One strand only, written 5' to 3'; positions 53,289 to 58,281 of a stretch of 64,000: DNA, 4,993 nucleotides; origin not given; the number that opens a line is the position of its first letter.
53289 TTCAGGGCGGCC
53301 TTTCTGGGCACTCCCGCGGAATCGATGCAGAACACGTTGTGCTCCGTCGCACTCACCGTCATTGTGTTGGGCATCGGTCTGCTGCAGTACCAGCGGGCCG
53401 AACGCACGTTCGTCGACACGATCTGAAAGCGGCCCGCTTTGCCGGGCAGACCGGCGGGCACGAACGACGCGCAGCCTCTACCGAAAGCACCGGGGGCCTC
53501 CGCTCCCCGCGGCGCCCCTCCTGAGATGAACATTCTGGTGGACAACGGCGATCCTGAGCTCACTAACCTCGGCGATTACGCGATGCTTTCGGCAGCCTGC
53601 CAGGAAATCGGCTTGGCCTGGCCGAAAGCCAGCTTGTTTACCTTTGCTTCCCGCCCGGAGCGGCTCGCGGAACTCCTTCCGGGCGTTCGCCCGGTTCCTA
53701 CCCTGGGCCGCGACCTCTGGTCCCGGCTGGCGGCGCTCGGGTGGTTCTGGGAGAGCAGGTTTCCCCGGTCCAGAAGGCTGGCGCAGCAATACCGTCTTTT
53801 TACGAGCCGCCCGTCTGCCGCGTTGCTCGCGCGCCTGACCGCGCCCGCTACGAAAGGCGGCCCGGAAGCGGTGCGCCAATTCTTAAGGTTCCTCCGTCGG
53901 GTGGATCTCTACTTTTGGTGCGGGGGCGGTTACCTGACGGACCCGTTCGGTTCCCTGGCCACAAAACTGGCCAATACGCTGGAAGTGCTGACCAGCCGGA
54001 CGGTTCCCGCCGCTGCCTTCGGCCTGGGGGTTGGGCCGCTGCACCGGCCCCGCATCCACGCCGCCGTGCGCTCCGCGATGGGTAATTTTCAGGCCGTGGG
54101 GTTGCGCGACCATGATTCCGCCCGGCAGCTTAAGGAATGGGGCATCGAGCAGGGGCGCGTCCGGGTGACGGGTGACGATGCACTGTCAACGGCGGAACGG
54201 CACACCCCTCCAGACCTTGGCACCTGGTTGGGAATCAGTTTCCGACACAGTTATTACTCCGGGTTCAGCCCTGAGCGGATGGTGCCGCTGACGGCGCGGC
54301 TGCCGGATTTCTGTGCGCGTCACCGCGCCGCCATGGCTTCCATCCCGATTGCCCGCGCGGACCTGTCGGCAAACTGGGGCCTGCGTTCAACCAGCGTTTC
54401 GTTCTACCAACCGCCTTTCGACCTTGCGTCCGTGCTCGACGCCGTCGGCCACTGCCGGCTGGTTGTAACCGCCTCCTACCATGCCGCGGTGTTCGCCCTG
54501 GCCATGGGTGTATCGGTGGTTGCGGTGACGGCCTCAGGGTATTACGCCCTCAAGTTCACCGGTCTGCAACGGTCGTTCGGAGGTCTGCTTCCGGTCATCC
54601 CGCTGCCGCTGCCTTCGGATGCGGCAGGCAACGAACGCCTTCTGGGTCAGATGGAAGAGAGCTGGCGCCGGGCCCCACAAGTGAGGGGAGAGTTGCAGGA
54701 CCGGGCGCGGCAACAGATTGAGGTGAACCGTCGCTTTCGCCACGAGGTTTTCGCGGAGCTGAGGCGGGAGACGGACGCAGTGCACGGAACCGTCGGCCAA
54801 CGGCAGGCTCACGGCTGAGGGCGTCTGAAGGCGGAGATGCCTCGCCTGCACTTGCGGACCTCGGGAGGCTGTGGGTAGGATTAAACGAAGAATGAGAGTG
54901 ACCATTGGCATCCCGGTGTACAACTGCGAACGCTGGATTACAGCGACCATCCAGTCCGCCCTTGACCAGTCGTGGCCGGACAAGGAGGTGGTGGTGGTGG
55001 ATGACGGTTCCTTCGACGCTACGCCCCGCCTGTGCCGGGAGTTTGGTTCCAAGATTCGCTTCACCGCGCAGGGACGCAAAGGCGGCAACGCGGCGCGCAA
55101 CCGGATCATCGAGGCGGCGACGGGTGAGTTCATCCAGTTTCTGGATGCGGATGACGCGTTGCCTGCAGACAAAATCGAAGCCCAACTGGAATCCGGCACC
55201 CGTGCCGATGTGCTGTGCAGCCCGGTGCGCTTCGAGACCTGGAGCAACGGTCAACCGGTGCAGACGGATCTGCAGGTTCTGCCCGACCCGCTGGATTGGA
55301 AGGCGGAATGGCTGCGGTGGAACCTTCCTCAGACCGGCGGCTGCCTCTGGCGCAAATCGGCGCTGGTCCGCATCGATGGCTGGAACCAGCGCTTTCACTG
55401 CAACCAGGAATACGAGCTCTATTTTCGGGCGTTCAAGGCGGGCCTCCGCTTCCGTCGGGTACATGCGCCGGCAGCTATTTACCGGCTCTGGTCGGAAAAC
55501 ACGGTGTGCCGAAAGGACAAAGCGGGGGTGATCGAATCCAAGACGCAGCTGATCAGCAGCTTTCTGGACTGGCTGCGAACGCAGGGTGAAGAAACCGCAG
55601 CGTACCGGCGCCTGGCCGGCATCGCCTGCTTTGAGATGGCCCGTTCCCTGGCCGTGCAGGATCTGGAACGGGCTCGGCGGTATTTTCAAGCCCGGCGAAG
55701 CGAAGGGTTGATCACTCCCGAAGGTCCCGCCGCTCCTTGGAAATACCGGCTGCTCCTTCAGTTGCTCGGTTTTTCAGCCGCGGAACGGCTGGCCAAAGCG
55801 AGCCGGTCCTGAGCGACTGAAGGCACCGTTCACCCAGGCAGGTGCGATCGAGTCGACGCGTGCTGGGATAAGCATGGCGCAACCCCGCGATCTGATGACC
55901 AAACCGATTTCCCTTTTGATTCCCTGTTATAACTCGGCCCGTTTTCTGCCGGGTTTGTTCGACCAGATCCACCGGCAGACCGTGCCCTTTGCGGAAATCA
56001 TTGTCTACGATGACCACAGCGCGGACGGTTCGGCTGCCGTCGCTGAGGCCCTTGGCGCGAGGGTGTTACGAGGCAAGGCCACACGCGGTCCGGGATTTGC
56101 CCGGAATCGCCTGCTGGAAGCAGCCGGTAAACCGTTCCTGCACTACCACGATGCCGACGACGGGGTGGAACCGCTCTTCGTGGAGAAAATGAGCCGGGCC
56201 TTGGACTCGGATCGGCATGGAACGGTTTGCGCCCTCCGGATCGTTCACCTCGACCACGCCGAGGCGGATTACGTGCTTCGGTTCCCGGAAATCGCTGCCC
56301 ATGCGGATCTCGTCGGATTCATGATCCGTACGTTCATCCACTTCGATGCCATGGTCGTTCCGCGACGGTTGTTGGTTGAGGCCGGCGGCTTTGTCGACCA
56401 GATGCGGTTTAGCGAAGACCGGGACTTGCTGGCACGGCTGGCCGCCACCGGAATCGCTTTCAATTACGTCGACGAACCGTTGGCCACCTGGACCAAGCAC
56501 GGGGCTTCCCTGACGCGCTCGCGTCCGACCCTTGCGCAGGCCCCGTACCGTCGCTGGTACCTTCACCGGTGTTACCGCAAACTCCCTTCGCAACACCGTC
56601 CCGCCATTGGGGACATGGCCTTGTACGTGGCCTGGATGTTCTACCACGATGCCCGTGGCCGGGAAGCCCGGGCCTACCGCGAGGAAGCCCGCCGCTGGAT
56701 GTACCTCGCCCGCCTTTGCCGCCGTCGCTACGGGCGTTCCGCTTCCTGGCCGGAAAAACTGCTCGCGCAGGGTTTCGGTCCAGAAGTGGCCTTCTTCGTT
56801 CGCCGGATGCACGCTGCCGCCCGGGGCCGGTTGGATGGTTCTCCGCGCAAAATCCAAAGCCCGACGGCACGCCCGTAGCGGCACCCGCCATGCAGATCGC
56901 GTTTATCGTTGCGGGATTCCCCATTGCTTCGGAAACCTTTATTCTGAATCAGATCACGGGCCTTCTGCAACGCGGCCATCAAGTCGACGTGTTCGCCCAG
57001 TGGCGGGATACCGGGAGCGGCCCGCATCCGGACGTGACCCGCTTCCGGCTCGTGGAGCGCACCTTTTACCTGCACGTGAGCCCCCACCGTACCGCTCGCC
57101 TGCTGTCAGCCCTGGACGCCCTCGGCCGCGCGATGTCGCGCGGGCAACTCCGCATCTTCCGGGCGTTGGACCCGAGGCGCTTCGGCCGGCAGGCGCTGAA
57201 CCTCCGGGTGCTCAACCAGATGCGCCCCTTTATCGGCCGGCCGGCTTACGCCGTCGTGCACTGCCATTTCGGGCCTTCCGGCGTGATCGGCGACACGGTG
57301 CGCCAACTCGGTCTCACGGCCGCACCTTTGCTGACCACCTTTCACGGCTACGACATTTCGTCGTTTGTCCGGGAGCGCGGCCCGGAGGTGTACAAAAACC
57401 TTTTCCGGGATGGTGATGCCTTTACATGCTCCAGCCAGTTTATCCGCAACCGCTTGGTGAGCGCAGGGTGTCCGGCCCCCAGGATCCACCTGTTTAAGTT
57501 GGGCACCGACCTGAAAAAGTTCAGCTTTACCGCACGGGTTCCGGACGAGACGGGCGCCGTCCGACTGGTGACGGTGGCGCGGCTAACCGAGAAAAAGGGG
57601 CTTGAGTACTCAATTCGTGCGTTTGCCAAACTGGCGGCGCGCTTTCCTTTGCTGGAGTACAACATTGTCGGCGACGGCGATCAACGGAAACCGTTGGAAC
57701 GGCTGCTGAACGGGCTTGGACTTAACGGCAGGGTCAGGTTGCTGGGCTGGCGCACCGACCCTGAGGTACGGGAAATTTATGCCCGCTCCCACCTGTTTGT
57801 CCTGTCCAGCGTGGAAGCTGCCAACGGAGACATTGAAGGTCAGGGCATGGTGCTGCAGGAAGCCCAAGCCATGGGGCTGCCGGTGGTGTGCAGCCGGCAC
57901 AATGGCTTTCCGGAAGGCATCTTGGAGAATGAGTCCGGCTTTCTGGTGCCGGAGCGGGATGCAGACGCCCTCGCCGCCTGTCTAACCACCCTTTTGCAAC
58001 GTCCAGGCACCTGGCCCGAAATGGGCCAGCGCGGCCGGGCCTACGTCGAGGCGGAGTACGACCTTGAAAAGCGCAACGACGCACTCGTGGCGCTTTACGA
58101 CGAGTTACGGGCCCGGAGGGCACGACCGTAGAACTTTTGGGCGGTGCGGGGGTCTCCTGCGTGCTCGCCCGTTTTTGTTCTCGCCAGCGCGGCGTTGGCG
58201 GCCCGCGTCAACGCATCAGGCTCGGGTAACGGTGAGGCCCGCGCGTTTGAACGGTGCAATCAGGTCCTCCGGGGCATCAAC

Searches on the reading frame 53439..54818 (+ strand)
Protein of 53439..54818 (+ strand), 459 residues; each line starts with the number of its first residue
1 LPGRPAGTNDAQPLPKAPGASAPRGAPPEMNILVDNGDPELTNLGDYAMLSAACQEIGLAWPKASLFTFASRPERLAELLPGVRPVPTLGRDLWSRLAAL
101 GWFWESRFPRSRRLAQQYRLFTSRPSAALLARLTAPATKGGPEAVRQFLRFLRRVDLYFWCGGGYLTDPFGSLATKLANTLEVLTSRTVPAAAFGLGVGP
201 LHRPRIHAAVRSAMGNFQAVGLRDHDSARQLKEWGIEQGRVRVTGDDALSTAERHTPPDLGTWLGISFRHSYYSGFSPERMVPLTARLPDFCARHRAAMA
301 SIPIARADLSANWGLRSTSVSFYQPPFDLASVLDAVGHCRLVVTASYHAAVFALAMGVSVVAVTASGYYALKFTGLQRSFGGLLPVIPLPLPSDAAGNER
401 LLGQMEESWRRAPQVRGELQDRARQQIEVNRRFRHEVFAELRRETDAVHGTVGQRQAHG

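Call 40: search_protein_families(library=ncbifam, proteins=[window:53439-54818:+], max_evalue=0.00001)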
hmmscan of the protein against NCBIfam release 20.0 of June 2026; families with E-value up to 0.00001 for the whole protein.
window:53439-54818:+ (459 aa): 1 family
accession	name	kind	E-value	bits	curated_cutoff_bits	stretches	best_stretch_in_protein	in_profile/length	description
TIGR03609.1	S_layer_CsaB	equivalog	2.9e-18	66.3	213.1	1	146-364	57-277/301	polysaccharide pyruvyl transferase CsaB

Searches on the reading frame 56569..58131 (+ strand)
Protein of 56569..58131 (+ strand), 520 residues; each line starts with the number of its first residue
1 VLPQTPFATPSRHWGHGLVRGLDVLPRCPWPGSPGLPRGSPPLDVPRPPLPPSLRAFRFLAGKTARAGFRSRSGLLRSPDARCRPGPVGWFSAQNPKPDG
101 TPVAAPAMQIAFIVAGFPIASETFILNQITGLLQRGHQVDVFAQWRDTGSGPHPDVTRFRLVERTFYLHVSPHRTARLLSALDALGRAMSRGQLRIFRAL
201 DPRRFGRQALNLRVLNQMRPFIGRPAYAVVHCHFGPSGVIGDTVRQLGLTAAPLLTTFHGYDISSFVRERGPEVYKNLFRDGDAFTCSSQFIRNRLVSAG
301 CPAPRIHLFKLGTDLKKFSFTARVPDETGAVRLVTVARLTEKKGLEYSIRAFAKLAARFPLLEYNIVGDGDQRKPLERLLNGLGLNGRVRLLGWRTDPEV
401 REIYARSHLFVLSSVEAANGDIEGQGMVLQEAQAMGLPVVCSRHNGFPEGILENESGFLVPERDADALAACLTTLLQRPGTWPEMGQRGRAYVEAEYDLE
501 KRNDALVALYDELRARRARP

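Call 40: search_protein_families(library=ncbifam, proteins=[window:56569-58131:+], max_evalue=0.00001)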
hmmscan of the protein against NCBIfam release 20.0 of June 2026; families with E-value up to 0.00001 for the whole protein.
window:56569-58131:+ (520 aa): 29 families (the best 25 are shown)
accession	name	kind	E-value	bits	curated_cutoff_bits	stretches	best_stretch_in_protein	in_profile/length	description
TIGR04005.1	wcaL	equivalog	1.7e-67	228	537.6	1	108-510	1-403/406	colanic acid biosynthesis glycosyltransferase WcaL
NF041876.1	EPS_EpsE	equivalog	1.5e-35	123.2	400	1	110-504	1-387/389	exopolysaccharide biosynthesis GT4 family glycosyltransferase EpsE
TIGR03088.1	stp2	hypoth_equivalog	9.3e-26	90.7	409.05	1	326-513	190-373/374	TIGR03088 family PEP-CTERM/XrtA system glycosyltransferase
TIGR03999.1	thiol_BshA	equivalog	3.4e-22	78.9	273.7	1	223-513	81-373/375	N-acetyl-alpha-D-glucosaminyl L-malate synthase BshA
TIGR04063.1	stp3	hypoth_equivalog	6.9e-18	64.7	442.05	1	278-513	154-395/397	TIGR04063 family PEP-CTERM/XrtA system glycosyltransferase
TIGR03449.1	mycothiol_MshA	equivalog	7.9e-17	61.2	462.5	1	332-513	222-403/406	D-inositol-3-phosphate glycosyltransferase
NF053787.1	GlcN_PG_synth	equivalog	9.2e-15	54.3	480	1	265-513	127-359/361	N-acetylglucosaminyl phosphatidylglycerol synthase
NF047880.1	glyco_SdgA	exception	1.8e-13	49.9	800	1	330-477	315-455/488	serine-aspartate repeat adhesin O-glycosyltransferase SdgA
NF047684.1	TeichurnBiosyTuaC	equivalog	1.1e-12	47.6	550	1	229-513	111-389/391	teichuronic acid biosynthesis protein TuaC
NF038229.1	Glyco4_Geo_Pelo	equivalog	4.3e-12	45.7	400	1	241-513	68-336/338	GPMC system family 4 glycosyltransferase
NF041010.1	glycosy_Agl16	equivalog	6.2e-12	45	575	1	274-488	126-327/352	glycosylation protein Agl16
NF046085.1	XrtY_assoc_Gly1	equivalog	1.5e-11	43.8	400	1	326-513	205-384/387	XrtY-associated glycosyltransferase XYAG1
NF050063.1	ProtGlycPglJ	equivalog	3.8e-11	42.8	500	1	321-478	185-332/363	N-acetylgalactosamine-N,N'-diacetylbacillosaminyl-diphospho-undecaprenol 4-alpha-N-acetylgalactosaminyltransferase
TIGR02149.1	glgA_Coryne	subfamily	5.2e-11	42.3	302.4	1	277-512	140-389/391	glycogen synthase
NF047881.1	glyco_SdgB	exception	1.2e-10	40.7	800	1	328-486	319-470/496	serine-aspartate repeat adhesin O-glycosyltransferase SdgB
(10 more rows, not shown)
